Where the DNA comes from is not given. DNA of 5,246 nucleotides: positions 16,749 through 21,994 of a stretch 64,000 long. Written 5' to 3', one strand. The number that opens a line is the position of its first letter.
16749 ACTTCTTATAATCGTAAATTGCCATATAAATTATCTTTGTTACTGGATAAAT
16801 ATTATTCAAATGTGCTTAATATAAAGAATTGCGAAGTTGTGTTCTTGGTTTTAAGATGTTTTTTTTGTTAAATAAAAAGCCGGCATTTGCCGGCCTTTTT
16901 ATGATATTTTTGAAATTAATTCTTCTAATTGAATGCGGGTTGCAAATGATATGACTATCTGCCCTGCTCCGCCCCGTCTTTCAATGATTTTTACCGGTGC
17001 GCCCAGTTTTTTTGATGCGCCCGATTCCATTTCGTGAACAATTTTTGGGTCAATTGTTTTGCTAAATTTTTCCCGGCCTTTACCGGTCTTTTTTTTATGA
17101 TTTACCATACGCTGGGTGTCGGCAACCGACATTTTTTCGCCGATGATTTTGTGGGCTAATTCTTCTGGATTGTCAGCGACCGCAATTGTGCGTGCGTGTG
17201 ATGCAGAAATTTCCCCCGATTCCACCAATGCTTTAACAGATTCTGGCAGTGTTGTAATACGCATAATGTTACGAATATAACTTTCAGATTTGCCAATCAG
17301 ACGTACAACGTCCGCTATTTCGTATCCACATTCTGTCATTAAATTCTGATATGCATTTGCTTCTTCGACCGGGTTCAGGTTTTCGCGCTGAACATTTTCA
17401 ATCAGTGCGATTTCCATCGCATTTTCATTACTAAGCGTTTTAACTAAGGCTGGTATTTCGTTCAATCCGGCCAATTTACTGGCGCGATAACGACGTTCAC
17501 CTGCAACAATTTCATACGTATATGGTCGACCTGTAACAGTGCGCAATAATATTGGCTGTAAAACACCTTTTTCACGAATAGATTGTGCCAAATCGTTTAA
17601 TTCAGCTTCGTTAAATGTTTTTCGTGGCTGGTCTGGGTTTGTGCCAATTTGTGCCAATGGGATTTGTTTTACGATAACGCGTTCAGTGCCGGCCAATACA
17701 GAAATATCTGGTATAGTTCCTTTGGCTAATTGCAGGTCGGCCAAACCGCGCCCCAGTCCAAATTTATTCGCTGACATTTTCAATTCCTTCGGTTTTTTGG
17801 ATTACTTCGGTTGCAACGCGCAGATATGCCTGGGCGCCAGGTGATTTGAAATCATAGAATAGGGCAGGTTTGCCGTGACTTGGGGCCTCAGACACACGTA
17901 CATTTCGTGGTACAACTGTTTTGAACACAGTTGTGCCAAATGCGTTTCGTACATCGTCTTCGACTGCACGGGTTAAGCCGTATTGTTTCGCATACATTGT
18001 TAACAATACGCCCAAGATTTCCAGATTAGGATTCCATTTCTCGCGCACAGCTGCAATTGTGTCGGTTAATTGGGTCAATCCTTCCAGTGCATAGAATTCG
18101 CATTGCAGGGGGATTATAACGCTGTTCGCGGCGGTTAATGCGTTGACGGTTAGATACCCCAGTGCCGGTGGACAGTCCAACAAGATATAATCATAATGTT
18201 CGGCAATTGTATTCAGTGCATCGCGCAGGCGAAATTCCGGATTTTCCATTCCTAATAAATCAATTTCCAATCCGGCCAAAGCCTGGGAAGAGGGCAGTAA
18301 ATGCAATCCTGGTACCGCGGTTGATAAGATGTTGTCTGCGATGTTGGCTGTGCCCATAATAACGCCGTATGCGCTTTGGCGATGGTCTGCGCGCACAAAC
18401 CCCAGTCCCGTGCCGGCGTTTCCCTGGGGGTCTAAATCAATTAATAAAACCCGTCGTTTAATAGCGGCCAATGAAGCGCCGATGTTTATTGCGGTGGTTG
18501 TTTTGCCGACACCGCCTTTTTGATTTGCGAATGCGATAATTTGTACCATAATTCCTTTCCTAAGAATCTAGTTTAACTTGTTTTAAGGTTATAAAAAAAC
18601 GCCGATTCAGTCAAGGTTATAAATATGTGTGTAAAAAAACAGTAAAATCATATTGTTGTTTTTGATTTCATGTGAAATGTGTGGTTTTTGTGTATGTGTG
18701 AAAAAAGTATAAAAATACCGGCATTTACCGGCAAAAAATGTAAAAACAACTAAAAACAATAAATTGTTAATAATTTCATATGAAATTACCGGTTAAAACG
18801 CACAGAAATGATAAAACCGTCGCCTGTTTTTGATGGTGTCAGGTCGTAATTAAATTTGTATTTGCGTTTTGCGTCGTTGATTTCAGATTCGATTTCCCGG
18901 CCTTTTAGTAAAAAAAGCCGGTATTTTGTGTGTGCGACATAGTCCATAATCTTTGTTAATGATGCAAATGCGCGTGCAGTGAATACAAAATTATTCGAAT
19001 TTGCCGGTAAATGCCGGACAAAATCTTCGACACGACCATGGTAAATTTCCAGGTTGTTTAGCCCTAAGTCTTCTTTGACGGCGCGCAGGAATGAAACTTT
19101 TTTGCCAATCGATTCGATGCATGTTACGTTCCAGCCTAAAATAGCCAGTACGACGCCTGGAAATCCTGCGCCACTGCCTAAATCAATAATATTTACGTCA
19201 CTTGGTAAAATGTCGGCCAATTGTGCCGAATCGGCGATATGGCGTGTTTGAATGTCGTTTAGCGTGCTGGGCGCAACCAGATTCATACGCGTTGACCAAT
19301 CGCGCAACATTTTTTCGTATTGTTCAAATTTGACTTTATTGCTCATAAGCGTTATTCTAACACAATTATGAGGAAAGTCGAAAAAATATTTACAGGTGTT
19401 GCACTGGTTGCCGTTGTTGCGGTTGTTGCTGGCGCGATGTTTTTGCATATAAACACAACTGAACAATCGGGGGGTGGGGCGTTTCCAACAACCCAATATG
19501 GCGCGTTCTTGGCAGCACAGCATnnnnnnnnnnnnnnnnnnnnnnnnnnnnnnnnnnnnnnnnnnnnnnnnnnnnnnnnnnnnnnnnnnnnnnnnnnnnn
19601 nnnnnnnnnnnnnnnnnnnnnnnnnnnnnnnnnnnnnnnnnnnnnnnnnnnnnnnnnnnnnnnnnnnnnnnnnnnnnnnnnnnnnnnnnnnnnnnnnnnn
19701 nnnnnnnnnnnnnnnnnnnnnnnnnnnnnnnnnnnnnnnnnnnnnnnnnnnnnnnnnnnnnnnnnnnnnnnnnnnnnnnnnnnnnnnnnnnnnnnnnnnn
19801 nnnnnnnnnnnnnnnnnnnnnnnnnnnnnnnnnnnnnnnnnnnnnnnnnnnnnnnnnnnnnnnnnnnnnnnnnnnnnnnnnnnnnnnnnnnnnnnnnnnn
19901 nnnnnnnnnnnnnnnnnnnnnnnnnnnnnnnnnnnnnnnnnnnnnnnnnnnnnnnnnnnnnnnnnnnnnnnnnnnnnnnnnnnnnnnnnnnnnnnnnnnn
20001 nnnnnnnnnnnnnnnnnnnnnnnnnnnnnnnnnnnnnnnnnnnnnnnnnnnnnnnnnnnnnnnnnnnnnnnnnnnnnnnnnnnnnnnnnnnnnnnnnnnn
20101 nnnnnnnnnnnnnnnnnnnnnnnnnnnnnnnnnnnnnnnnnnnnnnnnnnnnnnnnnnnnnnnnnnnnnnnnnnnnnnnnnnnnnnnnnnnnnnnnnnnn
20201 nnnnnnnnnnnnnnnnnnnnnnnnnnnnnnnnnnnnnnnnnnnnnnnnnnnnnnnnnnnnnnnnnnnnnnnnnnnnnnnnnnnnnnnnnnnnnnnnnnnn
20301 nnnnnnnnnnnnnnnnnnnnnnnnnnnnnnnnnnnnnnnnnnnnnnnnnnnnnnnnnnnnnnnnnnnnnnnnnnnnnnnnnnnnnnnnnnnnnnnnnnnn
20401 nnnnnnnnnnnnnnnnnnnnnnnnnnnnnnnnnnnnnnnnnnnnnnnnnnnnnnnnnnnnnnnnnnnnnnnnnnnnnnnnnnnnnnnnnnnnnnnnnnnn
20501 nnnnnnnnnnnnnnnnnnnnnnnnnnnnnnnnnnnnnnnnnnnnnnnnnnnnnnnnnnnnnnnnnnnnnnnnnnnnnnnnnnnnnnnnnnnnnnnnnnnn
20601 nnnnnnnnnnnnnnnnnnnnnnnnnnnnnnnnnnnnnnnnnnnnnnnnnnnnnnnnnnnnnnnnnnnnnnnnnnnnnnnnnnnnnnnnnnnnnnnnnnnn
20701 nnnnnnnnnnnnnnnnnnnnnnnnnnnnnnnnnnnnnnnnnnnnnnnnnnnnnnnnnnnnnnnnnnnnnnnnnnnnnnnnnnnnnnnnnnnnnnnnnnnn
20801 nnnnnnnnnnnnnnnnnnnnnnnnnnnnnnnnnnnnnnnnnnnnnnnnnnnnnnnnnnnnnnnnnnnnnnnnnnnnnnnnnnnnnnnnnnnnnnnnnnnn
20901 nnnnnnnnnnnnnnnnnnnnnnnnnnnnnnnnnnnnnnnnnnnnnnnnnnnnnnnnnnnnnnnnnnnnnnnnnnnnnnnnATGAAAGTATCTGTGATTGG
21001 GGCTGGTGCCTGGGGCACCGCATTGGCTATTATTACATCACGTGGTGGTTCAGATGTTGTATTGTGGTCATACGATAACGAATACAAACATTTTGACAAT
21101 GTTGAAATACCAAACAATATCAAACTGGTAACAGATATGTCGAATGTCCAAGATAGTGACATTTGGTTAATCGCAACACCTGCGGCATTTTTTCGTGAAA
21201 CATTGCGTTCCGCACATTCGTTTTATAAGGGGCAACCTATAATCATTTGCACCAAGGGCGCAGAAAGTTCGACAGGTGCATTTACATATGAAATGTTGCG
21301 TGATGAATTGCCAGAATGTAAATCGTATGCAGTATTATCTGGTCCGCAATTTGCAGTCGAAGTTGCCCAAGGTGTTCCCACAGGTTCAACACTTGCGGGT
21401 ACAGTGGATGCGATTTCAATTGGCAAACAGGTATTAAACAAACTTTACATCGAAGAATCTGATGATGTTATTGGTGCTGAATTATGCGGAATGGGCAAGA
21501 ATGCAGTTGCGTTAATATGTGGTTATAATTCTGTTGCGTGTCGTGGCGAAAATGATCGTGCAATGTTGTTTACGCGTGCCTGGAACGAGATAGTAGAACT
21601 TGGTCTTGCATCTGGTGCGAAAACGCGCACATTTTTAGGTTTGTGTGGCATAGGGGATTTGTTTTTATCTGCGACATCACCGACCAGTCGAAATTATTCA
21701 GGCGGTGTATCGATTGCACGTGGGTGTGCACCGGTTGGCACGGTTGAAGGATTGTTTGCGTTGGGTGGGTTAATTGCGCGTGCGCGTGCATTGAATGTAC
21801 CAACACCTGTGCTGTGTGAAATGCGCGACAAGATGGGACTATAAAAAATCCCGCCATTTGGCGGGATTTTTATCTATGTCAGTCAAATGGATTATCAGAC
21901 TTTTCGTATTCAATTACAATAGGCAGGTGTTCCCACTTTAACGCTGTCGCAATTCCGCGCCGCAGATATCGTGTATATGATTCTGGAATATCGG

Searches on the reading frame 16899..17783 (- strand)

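Call 8: search_protein_families(library=pfam, proteins=[window:16899-17783:-], max_evalue=0.001)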
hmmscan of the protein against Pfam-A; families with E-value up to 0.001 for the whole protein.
window:16899-17783:- (294 aa): 4 families
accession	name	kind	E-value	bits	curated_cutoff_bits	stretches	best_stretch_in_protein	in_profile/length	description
PF02195.25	ParB_N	-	2.8e-34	117.5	26.3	1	38-132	3-95/95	ParB N-terminal domain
PF17762.8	HTH_ParB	-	8.5e-25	87.3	22.6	1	134-231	1-101/102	ParB HTH domain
PF23552.2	ParB_C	-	1.9e-07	30.9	23.8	1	256-293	12-49/50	ParB dimerisation domain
PF23433.1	DUF7119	-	0.00014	22.1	30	1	166-228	60-124/141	Family of unknown function (DUF7119)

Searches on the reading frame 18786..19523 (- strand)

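Call 8: search_protein_families(library=pfam, proteins=[window:18786-19523:-], max_evalue=0.001)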
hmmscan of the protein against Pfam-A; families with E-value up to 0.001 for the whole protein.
window:18786-19523:- (245 aa): 3 families
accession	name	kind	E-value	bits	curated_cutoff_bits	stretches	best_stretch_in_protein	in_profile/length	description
PF02527.21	GidB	-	1.1e-38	132.8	27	1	65-225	4-166/184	rRNA small subunit methyltransferase G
PF13847.12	Methyltransf_31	-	0.0004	20.5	27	1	108-186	3-84/145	Methyltransferase domain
PF03848.20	TehB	-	0.00066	19.6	20.4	1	108-160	30-82/193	Tellurite resistance protein TehB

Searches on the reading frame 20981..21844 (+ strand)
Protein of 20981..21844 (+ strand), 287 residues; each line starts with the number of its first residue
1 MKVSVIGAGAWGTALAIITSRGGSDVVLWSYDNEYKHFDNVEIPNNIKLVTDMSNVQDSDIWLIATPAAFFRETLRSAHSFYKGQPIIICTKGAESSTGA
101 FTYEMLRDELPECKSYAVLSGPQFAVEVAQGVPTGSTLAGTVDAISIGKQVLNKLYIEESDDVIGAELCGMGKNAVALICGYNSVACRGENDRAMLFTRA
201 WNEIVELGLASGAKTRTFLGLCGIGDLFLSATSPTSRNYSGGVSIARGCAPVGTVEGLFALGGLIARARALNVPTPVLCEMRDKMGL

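Call 8: search_protein_families(library=pfam, proteins=[window:20981-21844:+], max_evalue=0.001)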
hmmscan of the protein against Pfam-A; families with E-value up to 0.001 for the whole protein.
window:20981-21844:+ (287 aa): 4 families
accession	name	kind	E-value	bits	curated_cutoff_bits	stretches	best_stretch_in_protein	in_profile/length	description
PF01210.29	NAD_Gly3P_dh_N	-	1.8e-30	106.5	23.1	1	2-140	1-152/158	NAD-dependent glycerol-3-phosphate dehydrogenase N-terminus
PF07479.19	NAD_Gly3P_dh_C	-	3.2e-25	89.4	25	1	162-278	1-124/142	NAD-dependent glycerol-3-phosphate dehydrogenase C-terminus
PF20618.3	GPD_NAD_C_bact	-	7.3e-07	30.1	27.6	1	222-277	1-62/66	Bacterial GPD, NAD-dependent C-terminal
PF03807.23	F420_oxidored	-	0.00041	21.3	21.6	1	2-89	1-90/94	NADP oxidoreductase coenzyme F420-dependent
